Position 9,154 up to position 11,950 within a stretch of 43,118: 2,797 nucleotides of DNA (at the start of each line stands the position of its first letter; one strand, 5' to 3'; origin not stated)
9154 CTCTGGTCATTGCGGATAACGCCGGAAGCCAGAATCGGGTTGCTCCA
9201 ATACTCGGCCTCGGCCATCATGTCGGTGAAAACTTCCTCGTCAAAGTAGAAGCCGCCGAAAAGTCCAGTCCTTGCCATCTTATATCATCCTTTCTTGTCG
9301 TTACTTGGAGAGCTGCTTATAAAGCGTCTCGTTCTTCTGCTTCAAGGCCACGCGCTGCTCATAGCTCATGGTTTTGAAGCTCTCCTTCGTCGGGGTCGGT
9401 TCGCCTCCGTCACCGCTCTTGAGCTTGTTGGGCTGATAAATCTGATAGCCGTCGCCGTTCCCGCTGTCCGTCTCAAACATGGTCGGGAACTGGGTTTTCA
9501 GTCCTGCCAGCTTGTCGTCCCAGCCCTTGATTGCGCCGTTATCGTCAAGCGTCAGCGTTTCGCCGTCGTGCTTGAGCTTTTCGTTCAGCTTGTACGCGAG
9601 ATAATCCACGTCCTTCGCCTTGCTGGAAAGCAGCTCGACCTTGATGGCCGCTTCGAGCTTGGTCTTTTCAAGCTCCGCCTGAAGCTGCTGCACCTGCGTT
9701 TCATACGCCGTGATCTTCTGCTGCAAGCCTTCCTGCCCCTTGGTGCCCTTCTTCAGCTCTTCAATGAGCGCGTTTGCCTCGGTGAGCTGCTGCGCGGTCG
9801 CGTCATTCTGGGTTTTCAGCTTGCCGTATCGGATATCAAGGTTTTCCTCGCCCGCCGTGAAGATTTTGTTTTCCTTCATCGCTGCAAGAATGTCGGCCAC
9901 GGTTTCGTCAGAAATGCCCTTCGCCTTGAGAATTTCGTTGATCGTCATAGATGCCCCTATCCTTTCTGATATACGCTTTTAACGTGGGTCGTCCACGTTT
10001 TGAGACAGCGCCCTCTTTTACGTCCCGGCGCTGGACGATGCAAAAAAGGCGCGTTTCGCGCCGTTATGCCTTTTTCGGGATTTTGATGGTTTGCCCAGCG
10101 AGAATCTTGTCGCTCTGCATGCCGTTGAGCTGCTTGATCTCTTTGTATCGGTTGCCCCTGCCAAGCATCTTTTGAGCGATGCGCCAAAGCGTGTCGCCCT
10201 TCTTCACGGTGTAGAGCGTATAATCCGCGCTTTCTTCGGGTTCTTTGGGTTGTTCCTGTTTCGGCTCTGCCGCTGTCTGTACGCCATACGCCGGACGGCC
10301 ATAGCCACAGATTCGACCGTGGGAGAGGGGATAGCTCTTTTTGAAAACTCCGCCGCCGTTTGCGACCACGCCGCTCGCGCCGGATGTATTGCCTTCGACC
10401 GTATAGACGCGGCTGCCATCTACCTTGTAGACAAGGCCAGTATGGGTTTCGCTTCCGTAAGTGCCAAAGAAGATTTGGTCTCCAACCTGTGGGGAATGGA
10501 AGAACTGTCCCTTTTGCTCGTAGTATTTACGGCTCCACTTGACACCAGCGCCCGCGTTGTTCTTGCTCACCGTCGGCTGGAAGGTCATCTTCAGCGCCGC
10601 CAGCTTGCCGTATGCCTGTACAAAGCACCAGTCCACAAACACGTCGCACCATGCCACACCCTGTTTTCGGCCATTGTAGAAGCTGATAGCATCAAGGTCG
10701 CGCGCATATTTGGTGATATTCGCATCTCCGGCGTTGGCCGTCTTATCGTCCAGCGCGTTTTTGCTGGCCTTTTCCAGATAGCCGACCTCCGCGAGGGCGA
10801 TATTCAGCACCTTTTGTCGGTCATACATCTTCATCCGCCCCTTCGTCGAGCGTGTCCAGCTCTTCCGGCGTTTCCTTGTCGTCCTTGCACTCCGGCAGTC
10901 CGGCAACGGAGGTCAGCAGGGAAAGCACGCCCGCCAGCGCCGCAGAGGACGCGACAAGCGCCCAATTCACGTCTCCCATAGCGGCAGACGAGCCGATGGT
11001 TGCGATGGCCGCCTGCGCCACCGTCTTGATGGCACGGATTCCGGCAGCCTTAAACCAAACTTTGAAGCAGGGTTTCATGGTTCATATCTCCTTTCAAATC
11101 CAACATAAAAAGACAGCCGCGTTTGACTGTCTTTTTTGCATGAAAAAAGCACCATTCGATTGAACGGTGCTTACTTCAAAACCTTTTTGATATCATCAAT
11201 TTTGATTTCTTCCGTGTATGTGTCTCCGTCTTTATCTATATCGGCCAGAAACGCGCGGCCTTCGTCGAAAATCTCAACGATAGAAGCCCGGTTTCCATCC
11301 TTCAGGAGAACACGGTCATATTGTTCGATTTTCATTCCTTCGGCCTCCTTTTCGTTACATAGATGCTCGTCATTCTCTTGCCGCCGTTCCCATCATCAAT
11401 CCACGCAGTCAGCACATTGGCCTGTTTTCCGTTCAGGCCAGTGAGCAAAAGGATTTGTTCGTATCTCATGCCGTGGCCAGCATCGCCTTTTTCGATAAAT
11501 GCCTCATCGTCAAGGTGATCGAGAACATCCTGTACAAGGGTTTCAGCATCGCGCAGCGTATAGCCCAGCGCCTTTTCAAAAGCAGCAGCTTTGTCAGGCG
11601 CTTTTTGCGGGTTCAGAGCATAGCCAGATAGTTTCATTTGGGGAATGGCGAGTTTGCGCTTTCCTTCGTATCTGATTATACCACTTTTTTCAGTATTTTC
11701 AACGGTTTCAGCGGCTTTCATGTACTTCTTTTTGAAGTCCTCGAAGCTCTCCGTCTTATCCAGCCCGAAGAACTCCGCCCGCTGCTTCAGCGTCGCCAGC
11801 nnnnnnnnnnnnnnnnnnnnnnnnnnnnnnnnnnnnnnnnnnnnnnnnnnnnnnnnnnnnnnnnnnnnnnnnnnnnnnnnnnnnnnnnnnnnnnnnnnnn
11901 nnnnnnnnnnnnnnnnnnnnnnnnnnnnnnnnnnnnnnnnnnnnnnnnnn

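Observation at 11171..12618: MuF head protein fused to a DUF6883-like C-terminal module, plus a coupled 54-aa DUF4926-like ORF: candidate capsid-delivered toxin/immunity pair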

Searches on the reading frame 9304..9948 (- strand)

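Call 80: search_protein_families(library=phrogs, proteins=[window:9304-9948:-], max_evalue=0.001)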
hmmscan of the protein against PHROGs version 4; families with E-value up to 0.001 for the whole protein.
window:9304-9948:- (215 aa): 3 families
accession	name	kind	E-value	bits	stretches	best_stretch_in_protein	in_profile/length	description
phrog_194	-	head and packaging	1e-34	121.8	1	3-212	22-219/335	head scaffolding protein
phrog_206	-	head and packaging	2.1e-07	31.9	1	43-215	82-261/263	head scaffolding protein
phrog_4866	-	head and packaging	0.00025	22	1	43-193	80-223/245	head scaffolding protein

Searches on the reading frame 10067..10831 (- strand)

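Call 80: search_protein_families(library=phrogs, proteins=[window:10067-10831:-], max_evalue=0.001)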
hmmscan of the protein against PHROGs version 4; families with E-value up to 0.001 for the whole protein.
window:10067-10831:- (255 aa): 17 families
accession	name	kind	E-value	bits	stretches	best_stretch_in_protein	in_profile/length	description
phrog_9589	-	lysis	7.4e-30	105.8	1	6-203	5-181/281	endolysin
phrog_38078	-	unknown function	1.4e-29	104.5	1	6-181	35-208/423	-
phrog_21357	-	lysis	1.2e-14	55.3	1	6-197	5-175/225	endolysin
phrog_21825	-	lysis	1.6e-14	55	1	5-199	4-177/289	endolysin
phrog_380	-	lysis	2.4e-14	54.1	1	186-254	159-237/309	endolysin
phrog_5182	-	lysis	2.2e-12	48.2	1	186-254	199-265/321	endolysin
phrog_21966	-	unknown function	1.7e-07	32.3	1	200-252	90-145/146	-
phrog_7348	-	lysis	5e-07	28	1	195-254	2095-2152/2564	endolysin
phrog_291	-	lysis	9.9e-07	28.8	1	39-253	293-476/509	endolysin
phrog_14367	-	unknown function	1.4e-06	27.5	1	200-249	25-76/869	-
phrog_8272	-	tail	1.4e-05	26.4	1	203-253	36-89/93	tail protein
phrog_14642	-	lysis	1.6e-05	25.5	1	204-254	26-73/215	endolysin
phrog_2742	-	lysis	3.2e-05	24.5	1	202-253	263-312/318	endolysin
phrog_13475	-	unknown function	0.00018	22.9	1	187-255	47-116/123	-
phrog_975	-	tail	0.00023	21.4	1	202-240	2-40/238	baseplate protein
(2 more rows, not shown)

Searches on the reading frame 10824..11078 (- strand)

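Call 80: search_protein_families(library=phrogs, proteins=[window:10824-11078:-], max_evalue=0.001)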
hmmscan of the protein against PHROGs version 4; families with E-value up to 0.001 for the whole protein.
window:10824-11078:- (85 aa): 1 family
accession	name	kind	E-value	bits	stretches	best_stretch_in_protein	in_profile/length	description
phrog_443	-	lysis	3.2e-18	67.5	1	5-82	8-86/127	holin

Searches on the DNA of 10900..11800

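Call 69: search_rna_families(source=window, start=10900, end=11800, threshold=evalue, max_evalue=1)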
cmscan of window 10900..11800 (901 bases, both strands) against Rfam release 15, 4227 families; matches with E-value up to 1: 2.
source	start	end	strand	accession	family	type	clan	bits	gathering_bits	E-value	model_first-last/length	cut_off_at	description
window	11102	11172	-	RF02064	STnc370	Gene; sRNA;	-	30.8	54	0.052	1-71/71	no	Enterobacterial sRNA STnc370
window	11143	11211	-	RF01487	rliI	Gene; sRNA;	-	17.3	45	0.057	1-239/239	no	Listeria sRNA rliI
